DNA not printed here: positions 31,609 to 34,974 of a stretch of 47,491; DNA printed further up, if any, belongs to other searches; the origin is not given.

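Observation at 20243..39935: Composite gamma-glutamyl/amide-bond locus with outer-membrane uptake, two periplasmic GGTs, glutamate import and dedicated sensing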

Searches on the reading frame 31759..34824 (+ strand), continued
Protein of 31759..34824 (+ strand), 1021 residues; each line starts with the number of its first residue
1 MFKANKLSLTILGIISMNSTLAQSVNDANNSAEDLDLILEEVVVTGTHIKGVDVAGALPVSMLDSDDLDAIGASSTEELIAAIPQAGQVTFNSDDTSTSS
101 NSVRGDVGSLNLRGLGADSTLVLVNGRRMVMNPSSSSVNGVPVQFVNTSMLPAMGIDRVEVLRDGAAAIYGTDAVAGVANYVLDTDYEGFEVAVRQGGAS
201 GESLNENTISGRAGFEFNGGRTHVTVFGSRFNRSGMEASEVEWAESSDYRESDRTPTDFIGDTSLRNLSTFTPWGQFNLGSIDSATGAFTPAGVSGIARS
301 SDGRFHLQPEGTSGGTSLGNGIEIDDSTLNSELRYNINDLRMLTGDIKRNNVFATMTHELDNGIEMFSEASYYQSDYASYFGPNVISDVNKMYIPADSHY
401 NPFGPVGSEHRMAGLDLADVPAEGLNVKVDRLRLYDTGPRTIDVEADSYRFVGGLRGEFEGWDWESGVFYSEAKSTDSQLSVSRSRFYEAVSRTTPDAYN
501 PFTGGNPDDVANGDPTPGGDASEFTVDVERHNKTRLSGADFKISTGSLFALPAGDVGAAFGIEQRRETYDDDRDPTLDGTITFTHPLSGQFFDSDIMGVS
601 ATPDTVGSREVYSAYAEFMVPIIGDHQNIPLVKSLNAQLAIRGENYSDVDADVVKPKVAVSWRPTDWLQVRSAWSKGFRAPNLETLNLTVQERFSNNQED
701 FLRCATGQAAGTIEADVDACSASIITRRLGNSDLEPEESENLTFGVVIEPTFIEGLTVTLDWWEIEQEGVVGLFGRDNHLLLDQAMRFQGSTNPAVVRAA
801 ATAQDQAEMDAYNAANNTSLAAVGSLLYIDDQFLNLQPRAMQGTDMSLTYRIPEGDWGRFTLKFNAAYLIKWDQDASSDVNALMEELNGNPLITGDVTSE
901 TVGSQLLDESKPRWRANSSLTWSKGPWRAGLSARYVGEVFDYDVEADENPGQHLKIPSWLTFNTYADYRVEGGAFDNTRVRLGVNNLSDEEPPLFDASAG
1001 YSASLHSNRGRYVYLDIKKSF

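Call 32: search_solved_structures(query=L001:13304-14539:+, max_evalue=0.001)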
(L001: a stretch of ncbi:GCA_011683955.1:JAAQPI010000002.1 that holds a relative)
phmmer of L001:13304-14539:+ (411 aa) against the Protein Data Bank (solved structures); distinct sequences matched with E-value up to 0.001: 6.
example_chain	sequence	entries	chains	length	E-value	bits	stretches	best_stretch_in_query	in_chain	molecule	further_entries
3l2n_A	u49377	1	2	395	3e-13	52.6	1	130-284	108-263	Peptidase M14, carboxypeptidase A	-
4a37_A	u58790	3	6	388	2.9e-12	49.3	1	37-275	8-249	METALLO-CARBOXYPEPTIDASE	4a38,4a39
3k2k_A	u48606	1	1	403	1.2e-11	47.3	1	154-284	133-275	putative carboxypeptidase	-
4b6z_A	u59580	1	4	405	2.2e-11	46.4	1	175-287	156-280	FAMILY M14 UNASSIGNED PEPTIDASE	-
8v3m_A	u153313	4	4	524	1.7e-09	40.2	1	201-273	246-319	Cytosolic carboxypeptidase-like protein 5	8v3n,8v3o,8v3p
8v3q_A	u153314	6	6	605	3.2e-09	39.3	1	201-272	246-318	Cytosolic carboxypeptidase-like protein 5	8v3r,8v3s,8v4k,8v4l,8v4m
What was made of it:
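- The M14 enzymes resemble cytosolic-carboxypeptidase deglutamylases (call 32).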

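Call 40: search_protein_families(library=pfam, proteins=[L035:7036-8937:+, L039:5115-6449:-, L055:6481-8505:-, L042:5900-7219:+, L085:9494-10753:+, L086:13101-14345:-, L057:8397-9497:-, L014:12715-13836:+, L020:14030-15496:+, L059:14420-16066:-], max_evalue=0.00001)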
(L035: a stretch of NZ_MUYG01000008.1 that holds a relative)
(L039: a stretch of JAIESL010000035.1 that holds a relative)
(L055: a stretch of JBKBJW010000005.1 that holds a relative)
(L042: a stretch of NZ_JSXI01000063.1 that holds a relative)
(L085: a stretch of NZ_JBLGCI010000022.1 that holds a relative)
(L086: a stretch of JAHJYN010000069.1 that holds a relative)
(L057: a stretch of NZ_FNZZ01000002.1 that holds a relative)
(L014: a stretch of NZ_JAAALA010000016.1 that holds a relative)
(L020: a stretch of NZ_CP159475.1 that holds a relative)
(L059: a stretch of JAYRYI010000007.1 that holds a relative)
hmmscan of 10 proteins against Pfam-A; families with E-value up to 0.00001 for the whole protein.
L035:7036-8937:+ (633 aa): 1 family
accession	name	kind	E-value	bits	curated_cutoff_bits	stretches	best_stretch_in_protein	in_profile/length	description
PF00375.23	SDF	-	8.5e-106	354.7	27.9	1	195-587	1-387/387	Sodium:dicarboxylate symporter family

L039:5115-6449:- (444 aa): 6 families
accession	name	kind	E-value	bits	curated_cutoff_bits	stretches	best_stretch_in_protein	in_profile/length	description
PF00158.32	Sigma54_activat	-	1.8e-48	164.8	20.2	1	148-312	2-167/168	Sigma-54 interaction domain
PF00072.30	Response_reg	-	2.9e-28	98.7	30.2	1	9-115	1-107/111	Response regulator receiver domain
PF14532.12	Sigma54_activ_2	-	8.3e-16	58.9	25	1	149-317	2-138/138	Sigma-54 interaction domain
PF25601.1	AAA_lid_14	-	4.4e-14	52.5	27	1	318-375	1-58/87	AAA+ ATPase lid domain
PF02954.25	HTH_8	-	9.3e-08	32.1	22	1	398-433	6-41/42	Bacterial regulatory protein, Fis family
PF07728.20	AAA_5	-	1.8e-06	28.4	22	1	170-287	1-122/139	AAA domain (dynein-related subfamily)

L055:6481-8505:- (674 aa): 3 families
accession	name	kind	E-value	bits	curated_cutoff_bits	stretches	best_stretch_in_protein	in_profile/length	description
PF02518.31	HATPase_c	-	3e-20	73.2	26.4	1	567-673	2-109/111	Histidine kinase-, DNA gyrase B-, and HSP90-like ATPase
PF02743.24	dCache_1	-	6.6e-16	59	45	1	122-313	4-208/240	Cache domain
PF00512.31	HisKA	-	9e-09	35.7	26.9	1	457-522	2-64/66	His Kinase A (phospho-acceptor) domain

L042:5900-7219:+ (439 aa): 0 families

L085:9494-10753:+ (419 aa): 0 families

L086:13101-14345:- (414 aa): 0 families

L057:8397-9497:- (366 aa): 0 families

L014:12715-13836:+ (373 aa): 0 families

L020:14030-15496:+ (488 aa): 2 families
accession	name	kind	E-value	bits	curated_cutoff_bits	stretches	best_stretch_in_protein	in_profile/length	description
PF00939.25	Na_sulph_symp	-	4e-68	231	27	1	20-480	10-464/472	Sodium:sulfate symporter transmembrane region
PF03600.22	CitMHS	-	1.6e-46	159.5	31.9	1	52-418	2-322/336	Citrate transporter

L059:14420-16066:- (548 aa): 0 families
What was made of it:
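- The family might therefore import free acidic amino acids or something else (call 40).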

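Call 73: find_encoding_contigs(protein=P0002, flank=10000, max_places=1)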
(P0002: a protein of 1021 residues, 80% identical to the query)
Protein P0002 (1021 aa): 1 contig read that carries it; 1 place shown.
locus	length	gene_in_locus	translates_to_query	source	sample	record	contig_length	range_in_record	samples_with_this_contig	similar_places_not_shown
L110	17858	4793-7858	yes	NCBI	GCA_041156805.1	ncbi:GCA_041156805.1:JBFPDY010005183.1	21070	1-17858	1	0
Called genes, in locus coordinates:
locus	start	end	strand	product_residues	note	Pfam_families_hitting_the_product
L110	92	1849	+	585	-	PF01019:G_glu_transpept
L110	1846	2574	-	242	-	PF00072:Response_reg, PF00486:Trans_reg_C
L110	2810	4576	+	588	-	PF01019:G_glu_transpept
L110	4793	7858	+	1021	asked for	PF07715:Plug, PF00593:TonB_dep_Rec_b-barrel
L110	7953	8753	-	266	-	-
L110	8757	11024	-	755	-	PF00512:HisKA, PF02518:HATPase_c, PF00072:Response_reg, PF01627:Hpt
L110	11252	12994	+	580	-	PF01019:G_glu_transpept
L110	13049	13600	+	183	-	PF13302:Acetyltransf_3, PF00583:Acetyltransf_1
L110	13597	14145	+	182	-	PF13302:Acetyltransf_3, PF13420:Acetyltransf_4, PF00583:Acetyltransf_1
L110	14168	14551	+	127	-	PF01124:MAPEG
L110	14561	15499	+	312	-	PF02574:S-methyl_trans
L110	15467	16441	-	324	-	PF01207:Dus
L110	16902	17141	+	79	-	PF04277:OAD_gamma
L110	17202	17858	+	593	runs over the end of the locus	PF00682:HMGL-like, PF02436:PYC_OADA, PF00364:Biotin_lipoyl, PF25917:BSH_RND (weak), PF25984:BSH_YknX (faint)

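Call 79: search_solved_structures(query=window:31759-34824:+, max_evalue=0.001)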
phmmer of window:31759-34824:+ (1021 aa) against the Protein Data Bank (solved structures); distinct sequences matched with E-value up to 0.001: 20.
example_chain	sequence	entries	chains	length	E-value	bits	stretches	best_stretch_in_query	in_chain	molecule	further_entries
5m9b_A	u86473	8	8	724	2.4e-08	35.7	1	96-183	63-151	Ferric enterobactin receptor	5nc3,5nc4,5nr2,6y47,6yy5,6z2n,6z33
6q5e_A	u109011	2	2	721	2.4e-08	35.6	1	96-183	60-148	Ferric enterobactin receptor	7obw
5out_A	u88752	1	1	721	2.4e-08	35.6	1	96-183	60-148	Ferric enterobactin receptor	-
6r1f_A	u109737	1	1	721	3.1e-08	35.3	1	96-183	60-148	Ferric enterobactin receptor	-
6i2j_A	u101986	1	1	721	3.5e-08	35.1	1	96-183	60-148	Ferric enterobactin receptor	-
5mzs_A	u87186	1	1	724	3.7e-08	35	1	96-183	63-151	Ferric enterobactin receptor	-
5fr8_A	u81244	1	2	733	4.5e-08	34.8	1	54-220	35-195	TONB-DEPENDENT SIDEROPHORE RECEPTOR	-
5fp2_A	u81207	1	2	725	8.5e-08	33.8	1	57-227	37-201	FERRIC ENTEROBACTIN RECEPTOR PIRA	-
1nqf_A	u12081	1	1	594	1e-07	33.6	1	98-235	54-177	Vitamin B12 receptor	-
3rgn_A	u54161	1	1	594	1.1e-07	33.5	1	98-235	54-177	Vitamin B12 transporter BtuB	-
1nqe_A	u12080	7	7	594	1.1e-07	33.5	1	98-235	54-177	Vitamin B12 receptor | Vitamin B12 transporter btuB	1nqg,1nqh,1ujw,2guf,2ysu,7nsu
2gsk_A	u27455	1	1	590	1.2e-07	33.3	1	98-235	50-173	Vitamin B12 transporter btuB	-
3m8b_A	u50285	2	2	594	1.7e-07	32.9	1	99-235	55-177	Vitamin B12 transporter btuB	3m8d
3rgm_A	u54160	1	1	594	1.7e-07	32.8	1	98-235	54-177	Vitamin B12 transporter BtuB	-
1fep_A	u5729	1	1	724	3.8e-07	31.7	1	96-183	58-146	FERRIC ENTEROBACTIN RECEPTOR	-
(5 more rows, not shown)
